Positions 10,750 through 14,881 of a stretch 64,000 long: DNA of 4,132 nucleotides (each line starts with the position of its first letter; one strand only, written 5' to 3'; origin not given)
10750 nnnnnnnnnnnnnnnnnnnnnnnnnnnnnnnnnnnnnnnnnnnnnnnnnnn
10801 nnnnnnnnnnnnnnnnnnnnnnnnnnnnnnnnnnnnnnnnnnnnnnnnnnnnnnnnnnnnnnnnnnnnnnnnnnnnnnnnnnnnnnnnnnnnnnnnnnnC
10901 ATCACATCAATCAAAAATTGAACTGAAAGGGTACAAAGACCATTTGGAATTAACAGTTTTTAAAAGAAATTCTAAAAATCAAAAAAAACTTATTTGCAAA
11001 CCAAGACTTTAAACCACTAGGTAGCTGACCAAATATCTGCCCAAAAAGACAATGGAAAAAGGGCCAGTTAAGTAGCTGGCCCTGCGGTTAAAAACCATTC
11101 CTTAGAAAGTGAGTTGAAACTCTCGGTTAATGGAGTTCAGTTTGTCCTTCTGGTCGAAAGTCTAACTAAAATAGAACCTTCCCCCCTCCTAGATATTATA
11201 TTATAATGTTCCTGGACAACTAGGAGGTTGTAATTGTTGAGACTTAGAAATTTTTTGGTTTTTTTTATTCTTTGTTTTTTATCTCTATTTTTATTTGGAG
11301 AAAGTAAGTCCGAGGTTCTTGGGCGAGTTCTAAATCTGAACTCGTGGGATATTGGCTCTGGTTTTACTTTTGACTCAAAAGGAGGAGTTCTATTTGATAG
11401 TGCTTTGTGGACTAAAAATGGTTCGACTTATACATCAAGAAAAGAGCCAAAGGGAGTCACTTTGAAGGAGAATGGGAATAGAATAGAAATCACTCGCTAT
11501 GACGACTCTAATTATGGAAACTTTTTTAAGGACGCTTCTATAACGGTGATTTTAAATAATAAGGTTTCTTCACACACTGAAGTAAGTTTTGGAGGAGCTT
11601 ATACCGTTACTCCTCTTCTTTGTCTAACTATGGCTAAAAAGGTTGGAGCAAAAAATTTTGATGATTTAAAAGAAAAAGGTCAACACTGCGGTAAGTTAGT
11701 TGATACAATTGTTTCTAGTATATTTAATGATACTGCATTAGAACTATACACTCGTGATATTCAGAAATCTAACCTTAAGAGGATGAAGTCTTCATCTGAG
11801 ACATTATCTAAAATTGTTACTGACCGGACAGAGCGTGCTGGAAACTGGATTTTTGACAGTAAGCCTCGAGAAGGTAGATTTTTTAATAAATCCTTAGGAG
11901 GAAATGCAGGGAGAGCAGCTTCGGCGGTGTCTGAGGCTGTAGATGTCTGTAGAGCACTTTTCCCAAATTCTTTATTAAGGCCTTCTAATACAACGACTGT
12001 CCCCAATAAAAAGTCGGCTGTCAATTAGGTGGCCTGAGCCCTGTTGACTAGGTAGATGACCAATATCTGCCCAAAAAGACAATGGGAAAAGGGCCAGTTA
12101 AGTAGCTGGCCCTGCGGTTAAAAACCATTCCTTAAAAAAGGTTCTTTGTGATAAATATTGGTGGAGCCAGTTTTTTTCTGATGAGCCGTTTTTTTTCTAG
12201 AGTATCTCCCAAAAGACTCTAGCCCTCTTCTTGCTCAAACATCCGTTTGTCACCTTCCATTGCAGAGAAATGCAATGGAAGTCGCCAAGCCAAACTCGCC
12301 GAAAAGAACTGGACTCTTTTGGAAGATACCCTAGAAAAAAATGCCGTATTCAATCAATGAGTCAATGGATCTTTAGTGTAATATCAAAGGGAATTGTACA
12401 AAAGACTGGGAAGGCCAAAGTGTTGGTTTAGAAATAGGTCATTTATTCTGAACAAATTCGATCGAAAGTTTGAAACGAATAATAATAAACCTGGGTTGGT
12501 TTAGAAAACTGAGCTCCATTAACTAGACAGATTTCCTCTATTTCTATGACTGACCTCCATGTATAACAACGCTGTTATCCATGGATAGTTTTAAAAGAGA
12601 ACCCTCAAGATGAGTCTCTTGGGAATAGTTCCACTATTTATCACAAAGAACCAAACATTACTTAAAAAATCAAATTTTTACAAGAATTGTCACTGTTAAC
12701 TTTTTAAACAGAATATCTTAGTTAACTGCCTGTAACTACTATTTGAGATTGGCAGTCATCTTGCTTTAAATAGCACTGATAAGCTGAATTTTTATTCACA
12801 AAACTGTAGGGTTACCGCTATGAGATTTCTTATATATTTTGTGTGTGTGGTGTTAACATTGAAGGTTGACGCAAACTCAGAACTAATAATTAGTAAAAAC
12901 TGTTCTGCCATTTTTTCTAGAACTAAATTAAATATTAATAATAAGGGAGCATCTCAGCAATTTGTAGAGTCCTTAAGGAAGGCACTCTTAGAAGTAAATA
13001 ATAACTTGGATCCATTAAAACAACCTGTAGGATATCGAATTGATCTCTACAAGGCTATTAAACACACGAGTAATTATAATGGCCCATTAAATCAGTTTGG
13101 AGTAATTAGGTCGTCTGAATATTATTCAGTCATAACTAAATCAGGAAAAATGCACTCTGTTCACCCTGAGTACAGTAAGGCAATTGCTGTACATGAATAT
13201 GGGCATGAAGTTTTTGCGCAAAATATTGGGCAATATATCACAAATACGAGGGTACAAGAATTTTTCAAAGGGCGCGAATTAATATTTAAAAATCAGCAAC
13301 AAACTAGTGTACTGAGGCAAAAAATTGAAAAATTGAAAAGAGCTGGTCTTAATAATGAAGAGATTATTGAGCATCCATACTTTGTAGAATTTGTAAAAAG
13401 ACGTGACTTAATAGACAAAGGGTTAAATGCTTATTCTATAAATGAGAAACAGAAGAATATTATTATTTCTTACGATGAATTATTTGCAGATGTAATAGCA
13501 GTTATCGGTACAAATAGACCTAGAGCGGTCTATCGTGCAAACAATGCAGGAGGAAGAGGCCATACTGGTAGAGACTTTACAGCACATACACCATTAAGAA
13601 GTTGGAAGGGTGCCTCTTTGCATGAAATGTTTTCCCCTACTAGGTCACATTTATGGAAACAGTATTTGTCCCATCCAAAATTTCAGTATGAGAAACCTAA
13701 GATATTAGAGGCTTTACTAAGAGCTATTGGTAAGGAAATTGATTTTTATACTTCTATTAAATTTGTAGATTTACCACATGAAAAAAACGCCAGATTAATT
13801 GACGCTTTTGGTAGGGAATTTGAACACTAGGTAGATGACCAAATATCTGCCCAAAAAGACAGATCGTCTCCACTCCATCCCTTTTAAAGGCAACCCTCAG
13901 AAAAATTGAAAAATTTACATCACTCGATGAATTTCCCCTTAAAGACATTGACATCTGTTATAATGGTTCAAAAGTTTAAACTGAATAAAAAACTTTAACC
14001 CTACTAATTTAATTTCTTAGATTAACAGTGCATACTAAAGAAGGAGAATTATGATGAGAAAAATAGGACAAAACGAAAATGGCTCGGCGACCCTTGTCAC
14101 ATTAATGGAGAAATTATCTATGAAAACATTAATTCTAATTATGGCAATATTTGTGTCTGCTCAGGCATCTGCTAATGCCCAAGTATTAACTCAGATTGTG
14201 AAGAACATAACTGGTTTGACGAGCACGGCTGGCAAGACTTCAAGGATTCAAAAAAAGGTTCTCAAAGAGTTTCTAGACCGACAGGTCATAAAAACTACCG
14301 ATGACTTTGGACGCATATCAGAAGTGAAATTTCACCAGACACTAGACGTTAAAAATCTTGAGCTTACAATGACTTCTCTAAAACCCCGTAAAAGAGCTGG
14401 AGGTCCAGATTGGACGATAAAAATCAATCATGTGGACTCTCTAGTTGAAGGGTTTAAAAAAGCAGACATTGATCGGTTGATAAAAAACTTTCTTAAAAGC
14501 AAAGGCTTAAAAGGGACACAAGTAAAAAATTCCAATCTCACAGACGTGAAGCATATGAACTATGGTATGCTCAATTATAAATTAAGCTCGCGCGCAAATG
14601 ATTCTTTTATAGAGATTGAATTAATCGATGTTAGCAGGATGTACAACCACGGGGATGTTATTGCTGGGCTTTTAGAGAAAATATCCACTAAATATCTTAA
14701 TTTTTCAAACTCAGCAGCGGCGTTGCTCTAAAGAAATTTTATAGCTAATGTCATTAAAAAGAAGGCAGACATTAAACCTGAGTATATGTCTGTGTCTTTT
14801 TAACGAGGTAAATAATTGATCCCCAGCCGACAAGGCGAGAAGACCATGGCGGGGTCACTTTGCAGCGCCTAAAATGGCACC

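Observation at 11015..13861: Family of ~92-nt structured repeats attached to the 3' ends of three consecutive genes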

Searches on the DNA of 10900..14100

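Call 47: search_rna_families(source=window, start=10900, end=14100, threshold=evalue, max_evalue=10)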
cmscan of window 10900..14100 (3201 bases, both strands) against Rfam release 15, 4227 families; matches with E-value up to 10: 4.
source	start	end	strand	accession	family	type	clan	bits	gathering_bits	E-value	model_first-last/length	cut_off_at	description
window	13087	13149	-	RF01587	snoR10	Gene; snRNA; snoRNA; CD-box;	-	23.1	65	6.3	1-71/71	no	small nucleolar RNA snoR10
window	11275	11308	+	RF00364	mir-BART2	Gene; miRNA;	-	20.1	60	3.7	1-62/62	no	mir-BART2 microRNA precursor family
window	13432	13465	-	RF04332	Plastid-rpoB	Cis-reg;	-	19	45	4.3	1-49/49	no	Plastid-rpoB 5UTR RNA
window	12794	12861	-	RF00571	SNORD65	Gene; snRNA; snoRNA; CD-box;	CL00057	15.4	41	7.4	1-73/73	no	Small nucleolar RNA SNORD65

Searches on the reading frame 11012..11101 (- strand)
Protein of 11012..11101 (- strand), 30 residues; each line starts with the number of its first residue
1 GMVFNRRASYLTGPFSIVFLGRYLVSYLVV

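Call 53: search_protein_representatives(protein=window:11012-11101:-)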
Query: 30 residues. Proteins with E-value up to 0.001 (for the whole library): 1; up to 1e-10: 0; up to 1e-30: 0. The best 1 are listed.
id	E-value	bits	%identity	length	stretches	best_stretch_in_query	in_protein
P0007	3.8e-05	38.0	50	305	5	3-20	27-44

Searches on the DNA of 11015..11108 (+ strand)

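Call 41: search_dna_similar(query=window:11015-11108:+, collection=plasmids, mode=distant, max_evalue=0.01)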
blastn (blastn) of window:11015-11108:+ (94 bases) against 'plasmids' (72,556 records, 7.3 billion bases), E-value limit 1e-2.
No match.

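Call 42: search_dna_similar(query=window:11015-11108:+, collection=phages, mode=distant, max_evalue=0.01)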
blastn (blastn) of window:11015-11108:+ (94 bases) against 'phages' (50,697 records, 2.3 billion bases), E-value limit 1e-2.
No match.

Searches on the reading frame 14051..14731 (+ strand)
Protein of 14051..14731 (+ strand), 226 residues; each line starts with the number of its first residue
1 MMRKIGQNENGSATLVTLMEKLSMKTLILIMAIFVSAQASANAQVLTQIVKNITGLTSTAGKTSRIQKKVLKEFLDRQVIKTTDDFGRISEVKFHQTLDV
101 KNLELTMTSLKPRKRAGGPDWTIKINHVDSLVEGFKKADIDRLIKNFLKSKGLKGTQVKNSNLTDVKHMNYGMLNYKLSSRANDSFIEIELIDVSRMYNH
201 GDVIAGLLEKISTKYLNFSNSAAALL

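Call 8: search_protein_families(library=pfam, proteins=[window:14051-14731:+], max_evalue=0.01)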
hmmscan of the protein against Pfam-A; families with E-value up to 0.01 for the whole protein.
window:14051-14731:+ (226 aa): 0 families

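Call 55: list_cluster_members(proteins=[window:14051-14731:+, window:14974-15609:+, window:15618-17141:+, window:17200-18414:+, L016:3068-5092:+, L016:5071-5319:+, L016:5374-6390:-, L016:6620-7105:-, L016:7111-8040:-, window:10012-10224:-])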
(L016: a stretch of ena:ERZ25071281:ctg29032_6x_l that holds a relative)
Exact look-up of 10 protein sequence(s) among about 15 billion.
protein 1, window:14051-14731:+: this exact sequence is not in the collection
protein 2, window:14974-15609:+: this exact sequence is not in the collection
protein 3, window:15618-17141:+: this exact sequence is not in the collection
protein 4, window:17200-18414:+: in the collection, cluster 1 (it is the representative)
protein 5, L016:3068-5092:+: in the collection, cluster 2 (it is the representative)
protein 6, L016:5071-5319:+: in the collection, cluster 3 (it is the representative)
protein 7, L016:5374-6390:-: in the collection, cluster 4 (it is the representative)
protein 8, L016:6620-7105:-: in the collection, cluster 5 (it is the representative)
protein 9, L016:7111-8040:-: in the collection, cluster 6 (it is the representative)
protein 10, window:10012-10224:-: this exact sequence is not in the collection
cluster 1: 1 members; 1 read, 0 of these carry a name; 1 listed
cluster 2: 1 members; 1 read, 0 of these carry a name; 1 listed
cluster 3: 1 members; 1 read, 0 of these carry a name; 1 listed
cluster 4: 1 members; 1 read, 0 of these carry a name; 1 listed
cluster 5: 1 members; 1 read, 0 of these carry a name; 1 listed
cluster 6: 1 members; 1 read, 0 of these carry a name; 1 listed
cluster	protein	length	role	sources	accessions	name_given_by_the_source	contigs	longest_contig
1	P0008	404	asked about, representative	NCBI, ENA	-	-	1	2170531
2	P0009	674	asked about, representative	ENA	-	-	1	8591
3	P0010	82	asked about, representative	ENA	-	-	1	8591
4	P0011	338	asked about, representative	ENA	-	-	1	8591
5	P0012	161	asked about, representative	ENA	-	-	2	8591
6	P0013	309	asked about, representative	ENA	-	-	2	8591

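Call 56: find_encoding_contigs(protein=P0012, flank=10000, max_places=6)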
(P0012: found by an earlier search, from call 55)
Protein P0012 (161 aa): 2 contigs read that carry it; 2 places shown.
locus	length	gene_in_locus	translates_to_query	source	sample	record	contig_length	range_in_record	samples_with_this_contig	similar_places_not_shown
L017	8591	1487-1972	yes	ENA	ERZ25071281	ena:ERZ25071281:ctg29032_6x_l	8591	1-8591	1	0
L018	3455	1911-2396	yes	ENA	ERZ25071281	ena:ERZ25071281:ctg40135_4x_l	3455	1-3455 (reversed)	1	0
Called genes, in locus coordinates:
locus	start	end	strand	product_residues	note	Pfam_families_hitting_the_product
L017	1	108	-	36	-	?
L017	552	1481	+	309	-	-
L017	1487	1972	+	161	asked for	-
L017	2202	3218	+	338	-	PF00089:Trypsin, PF13365:Trypsin_2 (weak)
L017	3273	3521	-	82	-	-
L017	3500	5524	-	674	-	-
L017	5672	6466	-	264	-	-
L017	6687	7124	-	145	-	-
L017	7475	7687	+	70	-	-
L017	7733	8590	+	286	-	?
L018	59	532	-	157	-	-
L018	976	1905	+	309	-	-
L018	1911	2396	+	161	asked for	-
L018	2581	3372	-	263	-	-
